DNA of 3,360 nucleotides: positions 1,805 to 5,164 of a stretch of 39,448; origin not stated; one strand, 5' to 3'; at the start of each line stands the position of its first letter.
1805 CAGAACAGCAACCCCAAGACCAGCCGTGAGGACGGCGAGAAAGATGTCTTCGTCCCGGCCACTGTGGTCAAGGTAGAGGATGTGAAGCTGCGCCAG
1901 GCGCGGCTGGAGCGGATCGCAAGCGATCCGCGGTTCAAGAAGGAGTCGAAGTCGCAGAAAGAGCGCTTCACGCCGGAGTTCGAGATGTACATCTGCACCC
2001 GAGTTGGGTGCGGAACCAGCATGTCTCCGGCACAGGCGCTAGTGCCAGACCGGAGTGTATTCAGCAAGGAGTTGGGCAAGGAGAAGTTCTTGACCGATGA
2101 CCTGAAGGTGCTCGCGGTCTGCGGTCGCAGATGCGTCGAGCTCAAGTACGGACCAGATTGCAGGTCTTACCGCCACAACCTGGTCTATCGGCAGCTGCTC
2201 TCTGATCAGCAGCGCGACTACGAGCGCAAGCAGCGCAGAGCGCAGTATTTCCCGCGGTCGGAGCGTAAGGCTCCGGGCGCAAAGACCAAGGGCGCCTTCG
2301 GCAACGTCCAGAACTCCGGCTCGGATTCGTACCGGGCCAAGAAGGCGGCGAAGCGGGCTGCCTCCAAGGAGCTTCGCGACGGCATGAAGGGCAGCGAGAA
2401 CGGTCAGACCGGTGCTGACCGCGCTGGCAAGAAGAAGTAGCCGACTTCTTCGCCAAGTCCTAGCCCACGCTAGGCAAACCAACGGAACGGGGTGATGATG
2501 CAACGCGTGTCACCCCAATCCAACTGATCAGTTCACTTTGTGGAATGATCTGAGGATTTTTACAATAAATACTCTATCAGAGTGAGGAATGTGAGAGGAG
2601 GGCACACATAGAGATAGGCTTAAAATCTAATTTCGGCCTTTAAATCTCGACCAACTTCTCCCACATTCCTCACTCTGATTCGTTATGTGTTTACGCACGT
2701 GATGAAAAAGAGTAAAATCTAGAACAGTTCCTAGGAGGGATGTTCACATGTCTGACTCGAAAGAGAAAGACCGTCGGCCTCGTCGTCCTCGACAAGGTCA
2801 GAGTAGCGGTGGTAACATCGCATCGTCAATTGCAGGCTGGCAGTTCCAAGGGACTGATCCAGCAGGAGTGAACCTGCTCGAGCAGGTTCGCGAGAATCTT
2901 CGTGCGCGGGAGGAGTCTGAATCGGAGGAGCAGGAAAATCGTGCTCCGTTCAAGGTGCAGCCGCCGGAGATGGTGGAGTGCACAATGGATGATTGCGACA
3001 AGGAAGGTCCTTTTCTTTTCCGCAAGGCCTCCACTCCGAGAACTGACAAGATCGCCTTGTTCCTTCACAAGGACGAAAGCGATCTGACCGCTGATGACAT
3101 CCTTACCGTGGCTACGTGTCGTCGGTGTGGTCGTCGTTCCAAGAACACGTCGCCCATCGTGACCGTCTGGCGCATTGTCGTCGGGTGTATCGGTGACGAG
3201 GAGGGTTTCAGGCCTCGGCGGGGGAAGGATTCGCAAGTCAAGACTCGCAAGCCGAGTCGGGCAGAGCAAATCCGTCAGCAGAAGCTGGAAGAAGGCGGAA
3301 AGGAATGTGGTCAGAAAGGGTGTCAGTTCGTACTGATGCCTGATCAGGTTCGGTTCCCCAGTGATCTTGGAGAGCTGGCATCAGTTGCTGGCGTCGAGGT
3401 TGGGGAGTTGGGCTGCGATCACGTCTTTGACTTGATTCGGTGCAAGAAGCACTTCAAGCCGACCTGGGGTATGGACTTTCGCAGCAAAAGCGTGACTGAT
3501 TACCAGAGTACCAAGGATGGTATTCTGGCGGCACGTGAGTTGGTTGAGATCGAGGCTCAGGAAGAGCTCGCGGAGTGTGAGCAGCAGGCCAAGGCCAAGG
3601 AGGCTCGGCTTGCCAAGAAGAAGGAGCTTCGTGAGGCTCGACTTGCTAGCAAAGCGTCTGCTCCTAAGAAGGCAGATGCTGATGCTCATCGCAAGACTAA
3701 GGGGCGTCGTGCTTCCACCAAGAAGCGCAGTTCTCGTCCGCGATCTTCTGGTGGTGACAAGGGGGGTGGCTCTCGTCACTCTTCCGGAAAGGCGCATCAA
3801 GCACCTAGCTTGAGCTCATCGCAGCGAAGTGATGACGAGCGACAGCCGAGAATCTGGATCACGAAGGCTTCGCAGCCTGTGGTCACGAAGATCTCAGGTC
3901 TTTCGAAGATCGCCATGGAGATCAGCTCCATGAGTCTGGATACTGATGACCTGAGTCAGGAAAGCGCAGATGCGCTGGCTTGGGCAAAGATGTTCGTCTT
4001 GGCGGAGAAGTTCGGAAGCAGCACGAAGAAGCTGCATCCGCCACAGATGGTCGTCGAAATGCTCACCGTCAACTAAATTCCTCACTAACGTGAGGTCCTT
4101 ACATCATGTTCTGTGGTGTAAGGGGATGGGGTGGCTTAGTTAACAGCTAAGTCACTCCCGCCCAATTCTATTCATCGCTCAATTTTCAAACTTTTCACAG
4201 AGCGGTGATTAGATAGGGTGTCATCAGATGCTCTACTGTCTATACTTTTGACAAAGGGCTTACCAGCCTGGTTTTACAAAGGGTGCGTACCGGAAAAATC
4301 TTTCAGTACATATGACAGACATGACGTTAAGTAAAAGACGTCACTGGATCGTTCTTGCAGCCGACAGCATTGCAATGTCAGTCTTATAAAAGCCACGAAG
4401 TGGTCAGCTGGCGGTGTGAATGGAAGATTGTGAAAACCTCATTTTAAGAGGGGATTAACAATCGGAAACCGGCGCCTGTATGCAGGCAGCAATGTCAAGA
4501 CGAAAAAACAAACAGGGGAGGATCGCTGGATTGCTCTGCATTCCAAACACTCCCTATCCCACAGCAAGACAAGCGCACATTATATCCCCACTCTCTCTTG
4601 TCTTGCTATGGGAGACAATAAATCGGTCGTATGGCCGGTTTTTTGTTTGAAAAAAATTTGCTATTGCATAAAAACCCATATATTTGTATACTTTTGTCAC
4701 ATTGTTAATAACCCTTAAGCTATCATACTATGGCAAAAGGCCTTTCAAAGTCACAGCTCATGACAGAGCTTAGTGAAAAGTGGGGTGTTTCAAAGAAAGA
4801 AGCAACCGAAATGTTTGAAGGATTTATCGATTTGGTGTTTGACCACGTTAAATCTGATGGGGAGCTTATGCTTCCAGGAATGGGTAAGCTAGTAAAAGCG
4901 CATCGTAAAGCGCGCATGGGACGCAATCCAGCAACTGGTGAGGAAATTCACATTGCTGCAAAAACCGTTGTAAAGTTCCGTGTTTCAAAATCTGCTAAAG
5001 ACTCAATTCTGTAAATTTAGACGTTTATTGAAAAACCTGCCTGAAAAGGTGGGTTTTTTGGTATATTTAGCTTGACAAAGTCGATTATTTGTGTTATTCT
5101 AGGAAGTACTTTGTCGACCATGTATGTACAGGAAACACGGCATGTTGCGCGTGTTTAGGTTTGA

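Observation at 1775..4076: Tandem GC-rich paralogs define an apparently uncharacterised protein family with a long-spacer Cys4 module and a basic tail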

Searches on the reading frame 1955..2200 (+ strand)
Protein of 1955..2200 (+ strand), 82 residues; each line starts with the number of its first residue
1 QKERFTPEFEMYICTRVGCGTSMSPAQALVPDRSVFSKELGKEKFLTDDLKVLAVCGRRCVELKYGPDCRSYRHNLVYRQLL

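Call 69: search_solved_structures(query=A3, max_evalue=10, show_alignments=2)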
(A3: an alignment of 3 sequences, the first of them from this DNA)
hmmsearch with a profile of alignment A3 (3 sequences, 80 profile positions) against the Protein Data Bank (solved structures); distinct sequences matched with E-value up to 10: 2.
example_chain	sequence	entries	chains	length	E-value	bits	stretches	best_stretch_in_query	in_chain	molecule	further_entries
1iiz_A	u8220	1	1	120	0.31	14.7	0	41-60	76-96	LYSOZYME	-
3otr_A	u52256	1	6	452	2.4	11.8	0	49-79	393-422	Enolase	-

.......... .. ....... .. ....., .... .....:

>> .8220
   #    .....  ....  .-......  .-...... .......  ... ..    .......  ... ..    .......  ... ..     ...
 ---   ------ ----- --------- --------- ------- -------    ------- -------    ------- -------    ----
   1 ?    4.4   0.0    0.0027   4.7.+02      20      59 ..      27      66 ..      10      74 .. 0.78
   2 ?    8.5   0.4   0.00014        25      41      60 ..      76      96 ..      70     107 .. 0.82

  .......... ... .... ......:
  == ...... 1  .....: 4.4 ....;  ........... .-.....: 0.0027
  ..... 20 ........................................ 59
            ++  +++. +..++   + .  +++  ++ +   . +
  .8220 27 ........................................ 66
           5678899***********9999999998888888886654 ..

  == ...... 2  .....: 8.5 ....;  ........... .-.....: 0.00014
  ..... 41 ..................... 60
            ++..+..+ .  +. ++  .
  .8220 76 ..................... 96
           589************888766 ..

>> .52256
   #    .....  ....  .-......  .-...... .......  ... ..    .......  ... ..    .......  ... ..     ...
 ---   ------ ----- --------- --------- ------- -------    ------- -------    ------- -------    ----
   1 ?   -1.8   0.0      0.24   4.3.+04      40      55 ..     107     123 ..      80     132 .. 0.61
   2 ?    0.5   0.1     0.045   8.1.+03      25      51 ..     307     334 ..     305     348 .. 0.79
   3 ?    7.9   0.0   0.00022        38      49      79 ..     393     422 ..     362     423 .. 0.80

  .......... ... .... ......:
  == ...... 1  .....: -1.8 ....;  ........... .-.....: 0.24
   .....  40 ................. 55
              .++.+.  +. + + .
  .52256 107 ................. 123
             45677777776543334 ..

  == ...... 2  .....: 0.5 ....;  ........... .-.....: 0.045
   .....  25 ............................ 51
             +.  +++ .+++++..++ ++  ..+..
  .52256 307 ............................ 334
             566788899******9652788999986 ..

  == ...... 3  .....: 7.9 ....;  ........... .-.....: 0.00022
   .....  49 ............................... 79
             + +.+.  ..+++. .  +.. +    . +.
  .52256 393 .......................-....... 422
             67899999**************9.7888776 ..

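Call 83: search_protein_families(library=pfam, proteins=[window:1955-2200:+], max_evalue=10)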
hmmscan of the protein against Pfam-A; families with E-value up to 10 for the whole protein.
seq(82 aa): 0 families

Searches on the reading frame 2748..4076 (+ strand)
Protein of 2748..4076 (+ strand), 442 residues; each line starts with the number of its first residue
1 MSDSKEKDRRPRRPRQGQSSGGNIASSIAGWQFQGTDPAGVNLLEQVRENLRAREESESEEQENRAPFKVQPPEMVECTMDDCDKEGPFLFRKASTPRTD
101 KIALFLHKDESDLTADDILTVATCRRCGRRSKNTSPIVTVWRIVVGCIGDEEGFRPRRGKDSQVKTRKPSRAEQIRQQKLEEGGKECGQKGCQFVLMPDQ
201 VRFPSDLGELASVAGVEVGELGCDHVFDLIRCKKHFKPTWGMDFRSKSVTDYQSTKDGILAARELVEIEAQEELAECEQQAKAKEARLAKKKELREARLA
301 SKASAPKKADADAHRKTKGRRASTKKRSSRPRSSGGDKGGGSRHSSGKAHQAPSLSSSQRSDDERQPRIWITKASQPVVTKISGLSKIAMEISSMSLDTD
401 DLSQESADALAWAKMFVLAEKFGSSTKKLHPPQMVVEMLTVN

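Call 3: search_protein_families(library=pfam, proteins=[window:2748-4076:+], max_evalue=1)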
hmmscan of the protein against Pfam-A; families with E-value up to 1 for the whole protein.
window:2748-4076:+ (442 aa): 0 families

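Call 16: find_homologous_proteins(query=window:2748-4076:+, max_evalue=0.01)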
Query window:2748-4076:+ (442 aa): 1 proteins with E <= 0.01 among 8000 candidates.
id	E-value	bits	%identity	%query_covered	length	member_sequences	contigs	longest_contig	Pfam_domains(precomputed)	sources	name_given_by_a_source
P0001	4.6e-288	973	100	100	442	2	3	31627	-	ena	-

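Call 17: find_encoding_contigs(protein=P0001, flank=10000, max_places=10)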
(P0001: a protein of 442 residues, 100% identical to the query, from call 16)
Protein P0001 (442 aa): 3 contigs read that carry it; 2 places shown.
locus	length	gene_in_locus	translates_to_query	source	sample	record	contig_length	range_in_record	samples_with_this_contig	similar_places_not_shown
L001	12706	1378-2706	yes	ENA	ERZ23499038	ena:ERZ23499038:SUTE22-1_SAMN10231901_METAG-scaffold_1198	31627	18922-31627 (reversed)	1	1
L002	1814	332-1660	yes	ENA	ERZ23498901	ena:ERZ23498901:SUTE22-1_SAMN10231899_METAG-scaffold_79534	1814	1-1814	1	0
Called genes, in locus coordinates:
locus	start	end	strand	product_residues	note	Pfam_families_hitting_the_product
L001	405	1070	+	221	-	-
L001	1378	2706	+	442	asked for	-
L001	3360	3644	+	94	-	PF00216:Bac_DNA_binding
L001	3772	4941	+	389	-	-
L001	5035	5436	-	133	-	-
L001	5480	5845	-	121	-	PF00216:Bac_DNA_binding, PF18291:HU-HIG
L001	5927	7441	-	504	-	PF12072:RNase_Y_N, PF08668:HDOD (faint), PF00013:KH_1 (weak), PF22891:KH_PNO1_2nd (weak), PF01966:HD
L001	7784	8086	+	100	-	-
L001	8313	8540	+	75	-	-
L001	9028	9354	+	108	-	-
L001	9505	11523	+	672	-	PF04760:IF2_N, PF00009:GTP_EFTU, PF00071:Ras (weak), PF01926:MMR_HSR1, PF22042:EF-G_D2, PF11987:IF-2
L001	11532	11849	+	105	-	PF00085:Thioredoxin, PF13098:Thioredoxin_2 (weak)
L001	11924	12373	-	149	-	PF13671:AAA_33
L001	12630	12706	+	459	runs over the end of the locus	PF03118:RNA_pol_A_CTD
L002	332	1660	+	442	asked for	-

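Call 26: search_protein_families(library=ncbifam, proteins=[window:2748-4076:+], max_evalue=1)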
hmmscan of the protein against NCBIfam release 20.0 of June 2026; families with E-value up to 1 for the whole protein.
window:2748-4076:+ (442 aa): 2 families
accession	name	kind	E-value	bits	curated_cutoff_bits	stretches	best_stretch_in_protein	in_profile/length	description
TIGR02794.1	tolA_full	equivalog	0.0006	19.2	59.45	1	270-382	175-292/362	cell envelope integrity protein TolA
NF007065.0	PRK09510.1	equivalog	0.54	9.2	213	0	270-351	196-281/387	cell envelope integrity protein TolA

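Call 27: search_protein_families(library=phrogs, proteins=[window:2748-4076:+], max_evalue=1)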
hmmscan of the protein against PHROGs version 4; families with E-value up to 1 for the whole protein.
window:2748-4076:+ (442 aa): 1 family
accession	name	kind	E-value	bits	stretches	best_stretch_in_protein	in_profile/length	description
phrog_10024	-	unknown function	0.0078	17.5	1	256-337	75-155/162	-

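Call 38: list_cluster_members(proteins=[P0001, P0002])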
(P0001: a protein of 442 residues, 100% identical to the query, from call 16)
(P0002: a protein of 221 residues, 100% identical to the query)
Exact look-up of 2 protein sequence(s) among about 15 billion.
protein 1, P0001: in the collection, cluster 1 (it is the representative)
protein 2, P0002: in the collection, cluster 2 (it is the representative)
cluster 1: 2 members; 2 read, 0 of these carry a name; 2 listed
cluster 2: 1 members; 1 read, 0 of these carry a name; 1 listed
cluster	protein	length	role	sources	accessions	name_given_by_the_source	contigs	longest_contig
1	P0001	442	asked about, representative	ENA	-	-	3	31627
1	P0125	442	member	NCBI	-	-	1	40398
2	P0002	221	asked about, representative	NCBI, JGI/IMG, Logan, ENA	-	-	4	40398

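Call 44: search_solved_structures(query=window:2748-4073:+, max_evalue=10)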
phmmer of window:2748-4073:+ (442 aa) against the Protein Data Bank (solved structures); distinct sequences matched with E-value up to 10: 1.
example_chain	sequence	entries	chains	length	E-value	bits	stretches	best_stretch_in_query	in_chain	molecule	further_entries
8hvr_H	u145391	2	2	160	0.17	14.1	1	200-300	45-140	Putative transcriptional factor regulator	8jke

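Call 52: search_dna_similar(query=window:2748-4073:+, collection=phages, mode=protein, max_evalue=0.01, max_rows=10)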
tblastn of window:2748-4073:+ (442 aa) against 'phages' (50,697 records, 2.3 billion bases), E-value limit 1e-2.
No match.

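Call 55: search_protein_families(library=padloc, proteins=[window:2748-4073:+], max_evalue=0.1)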
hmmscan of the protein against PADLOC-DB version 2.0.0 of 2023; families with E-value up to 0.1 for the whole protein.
window:2748-4073:+ (442 aa): 0 families

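Call 62: predict_structure(protein=window:2748-4073:+)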
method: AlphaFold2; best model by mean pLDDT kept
length: 442 residues; sequences in the alignment: 1
mean_pLDDT: 46.1   pTM: 0.27
mean pLDDT of the five models: 46.1, 41.5, 40.0, 39.8, 35.8
residues with pLDDT >= 90: 12; 70-90: 35; 50-70: 104; < 50: 291
segments of 3 or more residues with pLDDT < 50: 1-37, 61-167, 183-262, 333-384
pLDDT, mean of each block of 10 residues (from residue 1): 41 42 41 44 66 63 41 28 32 31 33 36 38 39 33 31 39 51 43 33 34 31 27 24 26 39 54 71 88 92 68 54 50 48 43 39 36 35 53 58 72 71 60 57 39
secondary structure, 60 per line:
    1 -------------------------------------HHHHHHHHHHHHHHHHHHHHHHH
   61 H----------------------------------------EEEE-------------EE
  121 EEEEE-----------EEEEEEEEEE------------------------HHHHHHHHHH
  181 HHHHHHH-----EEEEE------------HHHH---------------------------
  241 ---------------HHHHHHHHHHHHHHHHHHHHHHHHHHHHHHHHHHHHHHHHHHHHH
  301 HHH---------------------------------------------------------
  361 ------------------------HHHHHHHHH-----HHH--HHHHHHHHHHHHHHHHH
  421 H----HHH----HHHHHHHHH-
elements in order: H38-61 E102-105 E119-125 E137-146 H171-187 E193-197 H210-213 H256-303 H385-393 H404-421 H433-441
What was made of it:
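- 3513..3656 (+): Long charged helix (residues 256-303), the only segment AlphaFold predicts with confidence. It may be a coiled coil. call 62; weak TolA-like low-complexity hit (call 26).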

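Call 73: find_related_loci(query=window:2748-4073:+, collection=viral_contigs, flank=5000)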
Query window:2748-4073:+ (442 aa) in viral_contigs; peptide patterns used: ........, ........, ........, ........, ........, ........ (x = any residue, [..] = any of these).
1 stretches matched a pattern, but none encodes a relative of the query by tblastn (E <= 1e-3).

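Call 75: search_dna_similar(query=window:2748-4073:+, collection=plasmids, mode=protein, max_evalue=0.01, max_rows=10)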
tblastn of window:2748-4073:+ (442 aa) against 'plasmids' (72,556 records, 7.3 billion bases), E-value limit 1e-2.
No match.

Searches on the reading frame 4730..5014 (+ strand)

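Call 3: search_protein_families(library=pfam, proteins=[window:4730-5014:+], max_evalue=1)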
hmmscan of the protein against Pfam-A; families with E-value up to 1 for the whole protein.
window:4730-5014:+ (94 aa): 6 families
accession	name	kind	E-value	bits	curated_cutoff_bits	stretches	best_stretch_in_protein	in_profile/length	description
PF00216.26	Bac_DNA_binding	-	2.6e-26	92.1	22.4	1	6-93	2-89/90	Bacterial DNA-binding protein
PF18289.6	HU-CCDC81_euk_2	-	0.016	15.6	26.1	1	11-63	7-61/75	CCDC81 eukaryotic HU domain 2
PF14098.11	SSPI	-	0.066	13.8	27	1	32-54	19-41/65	Small, acid-soluble spore protein I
PF18175.6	HU-CCDC81_bac_2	-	0.11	12.9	35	1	10-56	3-49/70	CCDC81-like prokaryotic HU domain 2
PF03735.19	ENT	-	0.16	12.4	28.5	1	6-28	29-51/71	ENT domain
PF09375.15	Peptidase_M75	-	0.21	11.6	23.5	1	9-71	138-199/288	Imelysin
